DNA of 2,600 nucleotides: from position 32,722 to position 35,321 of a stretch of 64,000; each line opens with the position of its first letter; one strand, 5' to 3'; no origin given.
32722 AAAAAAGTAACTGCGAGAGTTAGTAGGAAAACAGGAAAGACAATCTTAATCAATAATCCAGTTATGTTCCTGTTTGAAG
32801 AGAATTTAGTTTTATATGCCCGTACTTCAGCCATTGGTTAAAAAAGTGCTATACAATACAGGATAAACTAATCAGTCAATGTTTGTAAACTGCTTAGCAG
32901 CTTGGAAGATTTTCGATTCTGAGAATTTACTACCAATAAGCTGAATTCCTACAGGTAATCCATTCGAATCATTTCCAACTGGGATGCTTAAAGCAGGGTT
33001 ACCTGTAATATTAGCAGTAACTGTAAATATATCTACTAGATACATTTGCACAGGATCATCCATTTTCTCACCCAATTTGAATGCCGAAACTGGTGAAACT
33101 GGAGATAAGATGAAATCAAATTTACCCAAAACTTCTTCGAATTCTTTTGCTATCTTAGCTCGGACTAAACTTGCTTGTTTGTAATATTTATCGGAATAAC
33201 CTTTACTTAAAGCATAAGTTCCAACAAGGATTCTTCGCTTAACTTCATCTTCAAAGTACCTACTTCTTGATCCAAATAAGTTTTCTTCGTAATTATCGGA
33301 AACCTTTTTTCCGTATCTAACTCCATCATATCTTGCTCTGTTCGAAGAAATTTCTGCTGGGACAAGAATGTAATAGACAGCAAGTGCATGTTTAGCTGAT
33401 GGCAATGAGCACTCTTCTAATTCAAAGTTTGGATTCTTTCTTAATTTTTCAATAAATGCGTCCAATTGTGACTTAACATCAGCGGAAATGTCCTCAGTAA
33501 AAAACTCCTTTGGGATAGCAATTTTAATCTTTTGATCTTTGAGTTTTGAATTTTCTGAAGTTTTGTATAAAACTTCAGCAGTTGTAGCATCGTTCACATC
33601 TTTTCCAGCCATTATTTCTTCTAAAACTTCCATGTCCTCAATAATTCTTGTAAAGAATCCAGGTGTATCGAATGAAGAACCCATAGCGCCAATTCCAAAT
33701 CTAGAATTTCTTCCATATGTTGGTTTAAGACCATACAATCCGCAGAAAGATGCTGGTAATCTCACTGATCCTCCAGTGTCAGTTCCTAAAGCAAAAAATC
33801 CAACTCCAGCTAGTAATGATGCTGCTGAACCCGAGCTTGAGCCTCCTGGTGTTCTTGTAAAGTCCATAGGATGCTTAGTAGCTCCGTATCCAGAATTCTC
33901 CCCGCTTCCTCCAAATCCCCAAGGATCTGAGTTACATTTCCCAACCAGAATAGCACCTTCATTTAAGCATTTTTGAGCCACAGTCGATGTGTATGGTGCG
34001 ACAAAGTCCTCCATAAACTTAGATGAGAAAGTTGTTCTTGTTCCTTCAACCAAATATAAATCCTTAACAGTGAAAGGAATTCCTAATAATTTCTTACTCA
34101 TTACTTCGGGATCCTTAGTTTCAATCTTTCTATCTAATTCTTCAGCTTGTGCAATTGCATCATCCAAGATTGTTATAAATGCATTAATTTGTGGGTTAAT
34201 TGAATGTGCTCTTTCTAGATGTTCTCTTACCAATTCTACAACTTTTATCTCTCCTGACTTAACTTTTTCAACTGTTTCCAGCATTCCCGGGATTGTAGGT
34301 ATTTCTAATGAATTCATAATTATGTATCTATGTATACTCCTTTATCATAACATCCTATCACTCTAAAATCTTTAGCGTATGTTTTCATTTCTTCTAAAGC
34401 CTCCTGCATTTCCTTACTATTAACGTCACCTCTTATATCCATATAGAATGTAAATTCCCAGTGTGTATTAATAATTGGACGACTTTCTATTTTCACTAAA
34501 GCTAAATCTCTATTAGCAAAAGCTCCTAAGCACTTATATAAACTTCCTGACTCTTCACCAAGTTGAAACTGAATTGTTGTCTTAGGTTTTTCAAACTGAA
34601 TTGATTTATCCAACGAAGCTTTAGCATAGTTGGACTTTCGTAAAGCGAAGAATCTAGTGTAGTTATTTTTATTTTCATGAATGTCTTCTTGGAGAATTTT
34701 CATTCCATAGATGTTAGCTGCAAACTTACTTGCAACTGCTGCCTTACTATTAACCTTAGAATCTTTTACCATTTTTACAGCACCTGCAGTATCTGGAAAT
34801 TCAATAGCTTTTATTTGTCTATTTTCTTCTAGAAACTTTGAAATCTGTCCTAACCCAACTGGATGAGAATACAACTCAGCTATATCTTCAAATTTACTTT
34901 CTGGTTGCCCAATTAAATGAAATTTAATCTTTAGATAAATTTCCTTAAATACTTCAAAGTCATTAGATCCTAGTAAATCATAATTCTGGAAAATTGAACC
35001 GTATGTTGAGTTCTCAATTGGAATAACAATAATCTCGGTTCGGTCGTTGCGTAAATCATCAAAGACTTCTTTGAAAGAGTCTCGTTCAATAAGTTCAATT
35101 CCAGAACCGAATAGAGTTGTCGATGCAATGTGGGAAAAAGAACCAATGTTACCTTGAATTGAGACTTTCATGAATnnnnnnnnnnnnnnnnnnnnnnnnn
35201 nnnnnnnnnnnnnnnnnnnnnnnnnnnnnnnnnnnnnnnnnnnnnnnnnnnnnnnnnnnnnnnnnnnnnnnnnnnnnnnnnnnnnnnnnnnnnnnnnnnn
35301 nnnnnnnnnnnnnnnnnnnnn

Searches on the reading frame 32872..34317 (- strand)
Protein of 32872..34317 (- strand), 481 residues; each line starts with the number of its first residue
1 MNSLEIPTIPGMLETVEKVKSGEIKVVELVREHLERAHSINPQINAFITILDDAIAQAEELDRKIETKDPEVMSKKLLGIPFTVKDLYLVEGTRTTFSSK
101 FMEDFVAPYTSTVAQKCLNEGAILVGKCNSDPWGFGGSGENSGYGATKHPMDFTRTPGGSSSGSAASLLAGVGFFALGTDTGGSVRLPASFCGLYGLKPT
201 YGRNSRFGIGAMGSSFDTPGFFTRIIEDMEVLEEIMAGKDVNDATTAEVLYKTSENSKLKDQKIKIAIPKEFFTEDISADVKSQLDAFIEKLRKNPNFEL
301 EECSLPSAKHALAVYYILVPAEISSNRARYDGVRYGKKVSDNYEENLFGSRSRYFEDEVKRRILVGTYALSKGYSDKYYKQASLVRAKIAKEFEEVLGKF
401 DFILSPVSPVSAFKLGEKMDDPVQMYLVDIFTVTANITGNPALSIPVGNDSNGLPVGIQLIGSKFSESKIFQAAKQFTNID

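Call 64: search_protein_families(library=pfam, proteins=[window:32872-34317:-], max_evalue=0.001)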
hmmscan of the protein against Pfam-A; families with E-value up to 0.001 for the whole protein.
window:32872-34317:- (481 aa): 1 family
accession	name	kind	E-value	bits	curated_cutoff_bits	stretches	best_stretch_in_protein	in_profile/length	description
PF01425.27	Amidase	-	6.3e-129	431.3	27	1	28-470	1-444/445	Amidase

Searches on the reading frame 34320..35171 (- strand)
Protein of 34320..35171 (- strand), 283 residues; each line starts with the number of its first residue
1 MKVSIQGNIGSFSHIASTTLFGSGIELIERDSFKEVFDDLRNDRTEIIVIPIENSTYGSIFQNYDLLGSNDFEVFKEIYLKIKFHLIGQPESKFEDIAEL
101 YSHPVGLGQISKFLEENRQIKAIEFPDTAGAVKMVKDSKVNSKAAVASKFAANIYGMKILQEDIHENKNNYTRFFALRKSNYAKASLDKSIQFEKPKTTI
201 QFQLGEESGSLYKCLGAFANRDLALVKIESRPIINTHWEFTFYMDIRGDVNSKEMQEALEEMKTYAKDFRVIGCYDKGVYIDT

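Call 64: search_protein_families(library=pfam, proteins=[window:34320-35171:-], max_evalue=0.001)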
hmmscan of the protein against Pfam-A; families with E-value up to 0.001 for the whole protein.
window:34320-35171:- (283 aa): 1 family
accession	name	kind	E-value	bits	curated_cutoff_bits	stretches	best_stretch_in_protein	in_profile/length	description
PF00800.23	PDT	-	7.1e-55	186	25.2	1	3-180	1-179/181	Prephenate dehydratase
